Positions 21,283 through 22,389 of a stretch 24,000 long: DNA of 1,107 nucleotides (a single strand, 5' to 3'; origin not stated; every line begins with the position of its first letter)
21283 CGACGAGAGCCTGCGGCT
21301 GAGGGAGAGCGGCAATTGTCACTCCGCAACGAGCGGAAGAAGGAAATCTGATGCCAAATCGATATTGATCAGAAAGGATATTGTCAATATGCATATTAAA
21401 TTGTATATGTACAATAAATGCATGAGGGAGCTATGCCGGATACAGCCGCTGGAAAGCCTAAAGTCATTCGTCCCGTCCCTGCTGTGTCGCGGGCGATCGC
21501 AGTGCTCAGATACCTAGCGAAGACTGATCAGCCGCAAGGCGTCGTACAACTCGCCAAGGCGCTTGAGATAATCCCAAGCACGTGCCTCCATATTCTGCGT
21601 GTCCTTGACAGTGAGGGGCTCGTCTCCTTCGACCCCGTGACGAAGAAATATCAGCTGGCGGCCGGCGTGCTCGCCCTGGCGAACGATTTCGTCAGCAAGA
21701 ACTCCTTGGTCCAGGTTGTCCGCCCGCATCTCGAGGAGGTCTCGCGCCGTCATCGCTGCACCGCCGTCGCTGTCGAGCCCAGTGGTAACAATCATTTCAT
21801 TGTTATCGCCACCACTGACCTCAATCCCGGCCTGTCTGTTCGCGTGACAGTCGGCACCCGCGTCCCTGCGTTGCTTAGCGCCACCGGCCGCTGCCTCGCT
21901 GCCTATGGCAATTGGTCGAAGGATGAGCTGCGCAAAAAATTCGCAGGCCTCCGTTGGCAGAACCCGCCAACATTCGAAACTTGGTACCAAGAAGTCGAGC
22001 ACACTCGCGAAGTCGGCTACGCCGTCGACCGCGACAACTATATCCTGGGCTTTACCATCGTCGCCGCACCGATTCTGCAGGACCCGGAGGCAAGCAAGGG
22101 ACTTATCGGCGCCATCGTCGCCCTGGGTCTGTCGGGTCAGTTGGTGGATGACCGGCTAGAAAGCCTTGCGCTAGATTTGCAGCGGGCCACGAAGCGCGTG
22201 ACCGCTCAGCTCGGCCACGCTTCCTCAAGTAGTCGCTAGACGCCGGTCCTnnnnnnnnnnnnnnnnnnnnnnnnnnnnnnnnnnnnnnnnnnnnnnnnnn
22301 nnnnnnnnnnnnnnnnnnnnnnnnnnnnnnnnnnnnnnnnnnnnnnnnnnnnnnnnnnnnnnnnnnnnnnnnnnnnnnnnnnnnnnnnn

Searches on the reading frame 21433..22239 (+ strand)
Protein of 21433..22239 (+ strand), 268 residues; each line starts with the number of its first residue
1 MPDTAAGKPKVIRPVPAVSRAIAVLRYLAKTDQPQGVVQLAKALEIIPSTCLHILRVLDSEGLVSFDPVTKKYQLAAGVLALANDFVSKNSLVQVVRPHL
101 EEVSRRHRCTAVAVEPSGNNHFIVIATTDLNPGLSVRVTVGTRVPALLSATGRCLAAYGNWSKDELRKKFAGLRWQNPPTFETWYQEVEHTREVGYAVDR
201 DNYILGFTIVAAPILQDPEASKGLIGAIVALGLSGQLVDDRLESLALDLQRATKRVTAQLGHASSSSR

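Call 10: search_protein_families(library=pfam, proteins=[window:21433-22239:+])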
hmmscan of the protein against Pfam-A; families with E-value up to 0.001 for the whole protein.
window:21433-22239:+ (268 aa): 3 families
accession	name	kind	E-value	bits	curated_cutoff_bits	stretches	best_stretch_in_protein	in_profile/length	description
PF01614.24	IclR_C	-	8.8e-13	48.6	24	1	87-253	4-169/174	Bacterial transcriptional regulator IclR C-terminal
PF09339.16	HTH_IclR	-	3e-08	33.8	22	1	17-68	1-52/52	IclR helix-turn-helix domain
PF01022.26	HTH_5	-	0.00075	19.8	22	0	23-65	6-46/47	Bacterial regulatory protein, arsR family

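Call 12: find_homologous_proteins(query=window:21433-22239:+, max_evalue=1e-20)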
Query window:21433-22239:+ (268 aa): 350 proteins with E <= 1e-20 among 6131 candidates; the best 120 are listed.
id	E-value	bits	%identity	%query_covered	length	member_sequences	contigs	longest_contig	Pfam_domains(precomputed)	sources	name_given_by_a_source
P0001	3.9e-171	585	100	100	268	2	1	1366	PF01614.25,PF09339.17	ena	-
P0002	2.2e-123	428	74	97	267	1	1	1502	PF01614.25,PF09339.17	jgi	-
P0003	1.0e-109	384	70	96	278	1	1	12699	PF01614.25,PF09339.17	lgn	-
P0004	1.3e-109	383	69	96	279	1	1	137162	PF01614.25,PF09339.17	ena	-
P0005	1.1e-103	364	65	98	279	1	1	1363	PF01614.25,PF09339.17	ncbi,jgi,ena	jgi:DNA-binding IclR family transcriptional regulator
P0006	4.4e-99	349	62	100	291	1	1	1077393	PF01614.25,PF09339.17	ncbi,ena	-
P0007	5.8e-98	345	61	98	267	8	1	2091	PF01614.25,PF09339.17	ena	-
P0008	1.6e-96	341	63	98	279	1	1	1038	PF01614.25,PF09339.17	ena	-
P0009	3.3e-96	339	61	95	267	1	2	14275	PF01614.25,PF09339.17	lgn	-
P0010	3.5e-96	339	59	98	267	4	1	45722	PF01614.25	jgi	jgi:DNA-binding IclR family transcriptional regulator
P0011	7.4e-96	338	62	95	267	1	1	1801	PF01614.25,PF09339.17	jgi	jgi:DNA-binding IclR family transcriptional regulator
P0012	1.1e-95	338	61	96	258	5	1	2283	PF01614.25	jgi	jgi:DNA-binding IclR family transcriptional regulator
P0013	1.1e-94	334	60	97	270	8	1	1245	PF01614.25,PF09339.17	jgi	jgi:DNA-binding IclR family transcriptional regulator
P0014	1.2e-94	334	59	98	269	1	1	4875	PF01614.25,PF09339.17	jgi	jgi:DNA-binding IclR family transcriptional regulator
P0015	4.6e-93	329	57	100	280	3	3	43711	PF01614.25,PF09339.17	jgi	jgi:DNA-binding IclR family transcriptional regulator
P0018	1.5e-90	321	57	95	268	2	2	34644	PF01614.25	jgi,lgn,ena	jgi:DNA-binding IclR family transcriptional regulator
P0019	1.9e-90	321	57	98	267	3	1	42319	PF01614.25,PF09339.17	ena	-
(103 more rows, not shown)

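Call 13: find_encoding_contigs(protein=P0004, flank=10000, max_places=2)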
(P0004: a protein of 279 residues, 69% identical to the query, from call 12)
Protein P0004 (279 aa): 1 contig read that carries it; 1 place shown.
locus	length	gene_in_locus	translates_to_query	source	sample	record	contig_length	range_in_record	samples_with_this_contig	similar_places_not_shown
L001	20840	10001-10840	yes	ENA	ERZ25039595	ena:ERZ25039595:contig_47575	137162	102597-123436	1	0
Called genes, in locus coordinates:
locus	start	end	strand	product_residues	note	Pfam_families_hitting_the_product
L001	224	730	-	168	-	PF02653:BPD_transp_2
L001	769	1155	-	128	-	PF02653:BPD_transp_2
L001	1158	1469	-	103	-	PF02653:BPD_transp_2 (weak)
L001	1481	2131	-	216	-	PF02653:BPD_transp_2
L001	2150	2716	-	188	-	PF01094:ANF_receptor, PF13433:Peripla_BP_5 (weak), PF13458:Peripla_BP_6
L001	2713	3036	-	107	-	-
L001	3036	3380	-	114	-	PF13458:Peripla_BP_6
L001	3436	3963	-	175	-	-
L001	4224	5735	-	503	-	PF02515:CoA_transf_3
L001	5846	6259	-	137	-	PF02627:CMD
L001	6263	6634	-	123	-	PF13549:ATP-grasp_5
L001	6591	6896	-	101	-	PF13549:ATP-grasp_5 (faint)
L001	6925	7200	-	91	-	-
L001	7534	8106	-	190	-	PF13607:Succ_CoA_lig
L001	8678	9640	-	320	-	PF00501:AMP-binding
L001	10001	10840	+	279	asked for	PF09339:HTH_IclR, PF01614:IclR_C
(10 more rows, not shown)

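Call 14: find_encoding_contigs(protein=P0006, flank=10000, max_places=2)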
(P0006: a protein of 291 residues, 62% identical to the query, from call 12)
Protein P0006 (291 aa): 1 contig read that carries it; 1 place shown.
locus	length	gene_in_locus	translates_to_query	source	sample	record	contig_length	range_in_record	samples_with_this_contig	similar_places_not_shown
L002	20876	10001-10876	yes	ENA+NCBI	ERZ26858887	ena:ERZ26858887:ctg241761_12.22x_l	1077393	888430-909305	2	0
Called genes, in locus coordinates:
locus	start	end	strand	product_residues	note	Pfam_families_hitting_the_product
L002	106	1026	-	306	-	PF08450:SGL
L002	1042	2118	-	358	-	PF00296:Bac_luciferase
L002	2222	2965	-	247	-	PF00005:ABC_tran, PF13304:AAA_21 (faint)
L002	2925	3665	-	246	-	PF00005:ABC_tran, PF13304:AAA_21 (faint), PF12399:BCA_ABC_TP_C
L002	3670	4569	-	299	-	PF02653:BPD_transp_2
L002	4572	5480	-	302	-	PF02653:BPD_transp_2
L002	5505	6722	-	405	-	PF13458:Peripla_BP_6, PF01094:ANF_receptor, PF13433:Peripla_BP_5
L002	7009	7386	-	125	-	PF13452:FAS1_DH_region (weak)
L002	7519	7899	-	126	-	PF02627:CMD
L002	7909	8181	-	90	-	PF13549:ATP-grasp_5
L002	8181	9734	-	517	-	PF00501:AMP-binding, PF13193:AMP-binding_C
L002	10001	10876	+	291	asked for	PF09339:HTH_IclR, PF01614:IclR_C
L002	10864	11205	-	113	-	PF00171:Aldedh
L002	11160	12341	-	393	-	PF00171:Aldedh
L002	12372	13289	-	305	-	PF01436:NHL (faint), PF08450:SGL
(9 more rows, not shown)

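Call 15: find_encoding_contigs(protein=P0003, flank=10000, max_places=2)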
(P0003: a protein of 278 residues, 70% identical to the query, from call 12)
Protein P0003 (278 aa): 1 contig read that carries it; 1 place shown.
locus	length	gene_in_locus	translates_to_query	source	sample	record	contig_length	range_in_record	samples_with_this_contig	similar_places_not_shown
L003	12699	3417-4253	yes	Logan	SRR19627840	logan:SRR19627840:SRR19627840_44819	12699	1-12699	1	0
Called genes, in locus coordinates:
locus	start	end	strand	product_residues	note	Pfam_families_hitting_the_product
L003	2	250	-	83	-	?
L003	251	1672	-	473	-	PF02629:CoA_binding, PF13380:CoA_binding_2, PF13607:Succ_CoA_lig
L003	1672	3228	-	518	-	PF00501:AMP-binding, PF13193:AMP-binding_C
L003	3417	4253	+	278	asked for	PF09339:HTH_IclR (weak), PF01614:IclR_C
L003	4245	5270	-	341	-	PF20508:DUF6734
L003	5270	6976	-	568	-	-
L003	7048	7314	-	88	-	-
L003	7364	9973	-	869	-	-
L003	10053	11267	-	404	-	PF06609:TRI12 (weak), PF07690:MFS_1, PF00083:Sugar_tr, PF13347:MFS_2 (faint)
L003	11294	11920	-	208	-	-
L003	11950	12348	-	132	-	PF12098:DUF3574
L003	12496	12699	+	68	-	?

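Call 16: find_encoding_contigs(protein=P0010, flank=10000, max_places=1)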
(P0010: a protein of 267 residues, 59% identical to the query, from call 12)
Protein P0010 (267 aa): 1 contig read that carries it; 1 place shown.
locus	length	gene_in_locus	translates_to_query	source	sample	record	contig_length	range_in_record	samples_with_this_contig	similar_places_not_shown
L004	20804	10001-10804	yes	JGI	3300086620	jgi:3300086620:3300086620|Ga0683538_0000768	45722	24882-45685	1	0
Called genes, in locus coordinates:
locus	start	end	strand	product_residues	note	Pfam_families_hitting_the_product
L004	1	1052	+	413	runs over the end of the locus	PF00067:p450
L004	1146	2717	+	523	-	PF00501:AMP-binding, PF13193:AMP-binding_C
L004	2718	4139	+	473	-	PF02629:CoA_binding, PF13380:CoA_binding_2, PF13607:Succ_CoA_lig, PF19045:Ligase_CoA_2 (weak)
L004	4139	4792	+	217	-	PF13549:ATP-grasp_5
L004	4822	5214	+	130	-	PF02627:CMD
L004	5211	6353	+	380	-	PF13452:FAS1_DH_region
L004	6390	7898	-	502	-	PF00171:Aldedh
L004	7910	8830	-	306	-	PF01436:NHL (faint), PF08450:SGL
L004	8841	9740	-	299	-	PF03446:NAD_binding_2, PF03807:F420_oxidored (faint), PF14833:NAD_binding_11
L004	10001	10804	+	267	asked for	PF01614:IclR_C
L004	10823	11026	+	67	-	-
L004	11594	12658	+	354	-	-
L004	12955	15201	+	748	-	PF07715:Plug, PF00593:TonB_dep_Rec_b-barrel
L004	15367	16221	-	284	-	PF01557:FAA_hydrolase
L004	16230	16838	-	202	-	PF00903:Glyoxalase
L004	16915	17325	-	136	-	PF12172:zf-ChsH2, PF01796:OB_ChsH2_C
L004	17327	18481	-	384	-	PF22691:Thiolase_C_1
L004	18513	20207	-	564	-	PF00501:AMP-binding, PF13193:AMP-binding_C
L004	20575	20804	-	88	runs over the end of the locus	?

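Call 17: find_encoding_contigs(protein=P0015, flank=10000, max_places=1)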
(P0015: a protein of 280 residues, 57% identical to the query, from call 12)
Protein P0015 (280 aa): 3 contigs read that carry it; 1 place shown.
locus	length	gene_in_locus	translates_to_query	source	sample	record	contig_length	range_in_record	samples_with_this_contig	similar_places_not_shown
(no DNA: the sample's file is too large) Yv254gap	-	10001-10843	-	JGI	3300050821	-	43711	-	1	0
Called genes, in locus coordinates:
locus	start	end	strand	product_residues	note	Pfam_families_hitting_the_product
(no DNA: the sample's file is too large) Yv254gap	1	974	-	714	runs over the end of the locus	PF00034:Cytochrom_C (faint), PF13442:Cytochrome_CBB3, PF01011:PQQ, PF13360:PQQ_2, PF13570:Beta-prop_ACSF4 (faint), PF01011:PQQ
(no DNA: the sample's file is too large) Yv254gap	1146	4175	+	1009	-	PF00501:AMP-binding, PF13193:AMP-binding_C, PF02629:CoA_binding, PF13380:CoA_binding_2, PF13607:Succ_CoA_lig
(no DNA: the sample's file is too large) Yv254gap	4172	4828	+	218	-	PF13549:ATP-grasp_5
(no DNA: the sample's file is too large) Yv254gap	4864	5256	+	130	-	PF02627:CMD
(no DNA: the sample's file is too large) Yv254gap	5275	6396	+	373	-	PF13452:FAS1_DH_region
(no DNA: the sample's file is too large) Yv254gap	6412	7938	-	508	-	PF00171:Aldedh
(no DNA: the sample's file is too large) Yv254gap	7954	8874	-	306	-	PF01436:NHL (faint), PF08450:SGL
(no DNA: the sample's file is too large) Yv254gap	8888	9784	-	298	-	PF03446:NAD_binding_2, PF14833:NAD_binding_11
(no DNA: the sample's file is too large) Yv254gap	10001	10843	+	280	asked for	PF09339:HTH_IclR (faint), PF01614:IclR_C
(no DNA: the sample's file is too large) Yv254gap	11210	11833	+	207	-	PF00903:Glyoxalase, PF18029:Glyoxalase_6 (weak)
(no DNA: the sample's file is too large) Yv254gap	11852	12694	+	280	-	PF01557:FAA_hydrolase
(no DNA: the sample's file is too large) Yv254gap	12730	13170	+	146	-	PF13577:SnoaL_4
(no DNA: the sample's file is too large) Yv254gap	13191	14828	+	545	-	PF00501:AMP-binding, PF13193:AMP-binding_C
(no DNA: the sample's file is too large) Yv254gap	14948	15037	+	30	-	?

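Call 18: find_encoding_contigs(protein=P0018, flank=10000, max_places=1)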
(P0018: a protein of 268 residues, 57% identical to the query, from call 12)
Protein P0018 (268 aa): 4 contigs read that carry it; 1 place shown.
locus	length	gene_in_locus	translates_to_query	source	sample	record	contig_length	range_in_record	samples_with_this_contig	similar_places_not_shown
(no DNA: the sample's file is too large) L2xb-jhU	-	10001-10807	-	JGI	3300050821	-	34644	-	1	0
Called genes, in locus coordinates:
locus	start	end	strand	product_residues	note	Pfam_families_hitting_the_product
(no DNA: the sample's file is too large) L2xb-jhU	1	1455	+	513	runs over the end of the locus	PF00501:AMP-binding, PF13193:AMP-binding_C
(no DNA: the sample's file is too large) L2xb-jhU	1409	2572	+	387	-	PF22691:Thiolase_C_1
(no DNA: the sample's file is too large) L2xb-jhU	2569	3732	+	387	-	PF00108:Thiolase_N, PF22691:Thiolase_C_1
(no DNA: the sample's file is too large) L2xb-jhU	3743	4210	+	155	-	PF12172:zf-ChsH2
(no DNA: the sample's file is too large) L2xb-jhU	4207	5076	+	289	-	PF04199:Cyclase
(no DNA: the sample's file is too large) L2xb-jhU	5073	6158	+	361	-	PF00441:Acyl-CoA_dh_1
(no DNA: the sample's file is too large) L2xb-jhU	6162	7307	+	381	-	PF02771:Acyl-CoA_dh_N, PF02770:Acyl-CoA_dh_M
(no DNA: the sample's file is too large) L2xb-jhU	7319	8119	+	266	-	PF00378:ECH_1, PF16113:ECH_2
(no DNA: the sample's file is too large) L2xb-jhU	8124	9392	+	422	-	PF02550:AcetylCoA_hydro (weak), PF13336:AcetylCoA_hyd_C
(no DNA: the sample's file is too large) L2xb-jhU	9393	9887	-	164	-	-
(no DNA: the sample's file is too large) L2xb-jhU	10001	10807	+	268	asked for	PF01614:IclR_C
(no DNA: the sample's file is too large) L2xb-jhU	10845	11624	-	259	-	PF00106:adh_short, PF13561:adh_short_C2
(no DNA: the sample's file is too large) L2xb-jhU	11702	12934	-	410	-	PF04909:Amidohydro_2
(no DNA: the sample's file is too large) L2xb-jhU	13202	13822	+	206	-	PF00293:NUDIX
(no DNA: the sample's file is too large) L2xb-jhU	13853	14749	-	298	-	PF01261:AP_endonuc_2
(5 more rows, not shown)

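Call 19: find_encoding_contigs(protein=P0019, flank=10000, max_places=1)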
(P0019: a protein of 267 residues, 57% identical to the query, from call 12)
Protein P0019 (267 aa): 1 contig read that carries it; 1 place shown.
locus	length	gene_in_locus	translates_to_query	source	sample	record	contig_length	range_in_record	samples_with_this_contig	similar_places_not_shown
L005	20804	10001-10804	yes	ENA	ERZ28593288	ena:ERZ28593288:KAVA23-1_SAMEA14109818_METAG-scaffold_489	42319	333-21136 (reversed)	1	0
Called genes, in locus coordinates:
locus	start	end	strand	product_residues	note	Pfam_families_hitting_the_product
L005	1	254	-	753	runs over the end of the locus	PF07715:Plug, PF00593:TonB_dep_Rec_b-barrel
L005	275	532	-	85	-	PF00364:Biotin_lipoyl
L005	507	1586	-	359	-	PF02779:Transket_pyr, PF22613:Transketolase_C_1 (faint), PF02780:Transketolase_C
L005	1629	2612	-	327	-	PF00676:E1_dh, PF13292:DXP_synthase_N (weak)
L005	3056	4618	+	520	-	PF00501:AMP-binding, PF13193:AMP-binding_C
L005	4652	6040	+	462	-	PF02629:CoA_binding, PF13380:CoA_binding_2, PF13607:Succ_CoA_lig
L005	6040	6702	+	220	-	PF13549:ATP-grasp_5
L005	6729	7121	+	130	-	PF02627:CMD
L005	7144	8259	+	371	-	PF13452:FAS1_DH_region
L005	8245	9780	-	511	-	-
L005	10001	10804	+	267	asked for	PF09339:HTH_IclR, PF01614:IclR_C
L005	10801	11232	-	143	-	PF12172:zf-ChsH2, PF01796:OB_ChsH2_C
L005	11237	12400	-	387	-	PF22691:Thiolase_C_1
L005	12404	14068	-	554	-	PF00501:AMP-binding, PF13193:AMP-binding_C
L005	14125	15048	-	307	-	PF02826:2-Hacid_dh_C (faint), PF03446:NAD_binding_2, PF14833:NAD_binding_11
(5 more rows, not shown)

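Call 24: search_protein_families(library=ncbifam, proteins=[window:21433-22239:+], max_evalue=0.00001)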
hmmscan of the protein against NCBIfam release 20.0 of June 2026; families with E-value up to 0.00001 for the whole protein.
window:21433-22239:+ (268 aa): 8 families
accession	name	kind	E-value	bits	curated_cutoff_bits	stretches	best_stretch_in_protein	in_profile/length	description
NF045644.1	TransRegBhcR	equivalog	1.8e-21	76.6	350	1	14-261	21-266/267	HTH-type transcriptional regulator BhcR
TIGR02431.1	pcaR_pcaU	subfamily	5.6e-21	75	284.75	1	17-219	7-209/248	beta-ketoadipate pathway transcriptional regulators, PcaR/PcaU/PobR family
NF007548.0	PRK10163.1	equivalog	3.4e-17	62.5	406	1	11-261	17-266/271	HTH-type transcriptional repressor AllR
NF011671.1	PRK15090.1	equivalog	6.9e-14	51.7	275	1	13-262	8-255/256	DNA-binding transcriptional regulator KdgR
NF008601.2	PRK11569.1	equivalog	3e-12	46.3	380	1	14-261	25-273/276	glyoxylate bypass operon transcriptional repressor IclR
NF007339.0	PRK09834.1-1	equivalog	2.2e-11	43.6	299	1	3-217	8-226/271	DNA-binding transcriptional regulator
NF007341.0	PRK09834.1-3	equivalog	2.2e-09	36.9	269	1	15-161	7-154/274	DNA-binding transcriptional regulator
NF007342.0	PRK09834.1-4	equivalog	7.8e-09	34.9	251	1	13-175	9-168/263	DNA-binding transcriptional regulator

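Call 37: find_related_loci(query=A2, collection=metagenome_contigs, flank=10000)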
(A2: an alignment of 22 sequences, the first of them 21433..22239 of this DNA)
Query A2 (268 aa) in metagenome_contigs; peptide patterns used: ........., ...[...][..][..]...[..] (x = any residue, [..] = any of these).
451 stretches matched a pattern; 441 encode a relative of the query (tblastn E <= 1e-3); the best 80 are kept; 80 distinct loci.
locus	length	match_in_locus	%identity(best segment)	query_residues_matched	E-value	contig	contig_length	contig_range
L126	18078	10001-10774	60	8-268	2e-104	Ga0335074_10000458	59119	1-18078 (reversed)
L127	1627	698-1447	54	10-262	7e-92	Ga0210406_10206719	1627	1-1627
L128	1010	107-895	47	3-268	6e-91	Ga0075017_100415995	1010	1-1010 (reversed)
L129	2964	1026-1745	49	20-260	1e-76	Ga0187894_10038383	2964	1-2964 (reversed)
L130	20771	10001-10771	44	3-261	1e-72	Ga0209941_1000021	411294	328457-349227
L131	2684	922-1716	43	2-268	3e-73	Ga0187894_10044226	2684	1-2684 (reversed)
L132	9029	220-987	43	3-262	2e-71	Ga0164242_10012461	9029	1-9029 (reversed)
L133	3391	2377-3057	51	8-237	4e-71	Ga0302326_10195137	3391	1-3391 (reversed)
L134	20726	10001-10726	47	8-252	2e-70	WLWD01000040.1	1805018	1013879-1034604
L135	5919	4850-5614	45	2-260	1e-69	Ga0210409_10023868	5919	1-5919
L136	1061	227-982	46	6-261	5e-75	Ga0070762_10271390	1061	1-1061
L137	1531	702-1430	45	13-258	2e-73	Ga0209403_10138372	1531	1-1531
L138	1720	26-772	44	12-263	9e-73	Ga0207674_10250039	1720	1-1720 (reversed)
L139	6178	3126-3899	44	2-263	9e-70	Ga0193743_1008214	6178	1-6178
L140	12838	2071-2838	46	3-261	1e-69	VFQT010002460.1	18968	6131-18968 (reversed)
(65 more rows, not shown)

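Call 43: search_solved_structures(query=window:21433-22239:+, max_evalue=0.00001)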
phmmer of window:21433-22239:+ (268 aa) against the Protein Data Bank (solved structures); distinct sequences matched with E-value up to 0.00001: 9.
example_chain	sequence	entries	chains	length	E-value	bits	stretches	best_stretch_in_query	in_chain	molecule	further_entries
5tjj_A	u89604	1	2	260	6.2e-20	74.7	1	14-249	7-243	Transcriptional regulator, IclR family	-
2ia2_A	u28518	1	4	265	2.2e-11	46.7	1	15-157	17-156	Putative Transcriptional Regulator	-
2g7u_A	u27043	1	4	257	2.8e-08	36.6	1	17-227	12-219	transcriptional regulator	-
3mq0_A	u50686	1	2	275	1.4e-07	34.2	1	12-265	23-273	Transcriptional repressor of the blcABC operon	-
9e6a_A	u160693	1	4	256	1.8e-07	34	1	18-216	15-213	Transcriptional regulator, IclR family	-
1tf1_A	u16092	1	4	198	1.8e-07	34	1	117-255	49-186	Negative regulator of allantoin and glyoxylate utilization operons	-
5w1e_A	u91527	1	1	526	2.7e-07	33.3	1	15-157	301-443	Putative transcriptional regulator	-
8eju_A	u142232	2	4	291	3.8e-07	32.8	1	17-248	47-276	Transcription regulatory protein (Pca regulon)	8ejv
1ysq_A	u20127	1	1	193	7.6e-06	28.6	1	88-234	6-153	HTH-type transcriptional regulator yiaJ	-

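Call 70: search_protein_families(library=ncbifam, proteins=[L004:5211-6353:+], max_evalue=1e-10)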
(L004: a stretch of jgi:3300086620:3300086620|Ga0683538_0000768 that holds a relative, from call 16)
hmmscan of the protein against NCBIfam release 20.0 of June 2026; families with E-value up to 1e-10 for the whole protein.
L004:5211-6353:+ (380 aa): 0 families
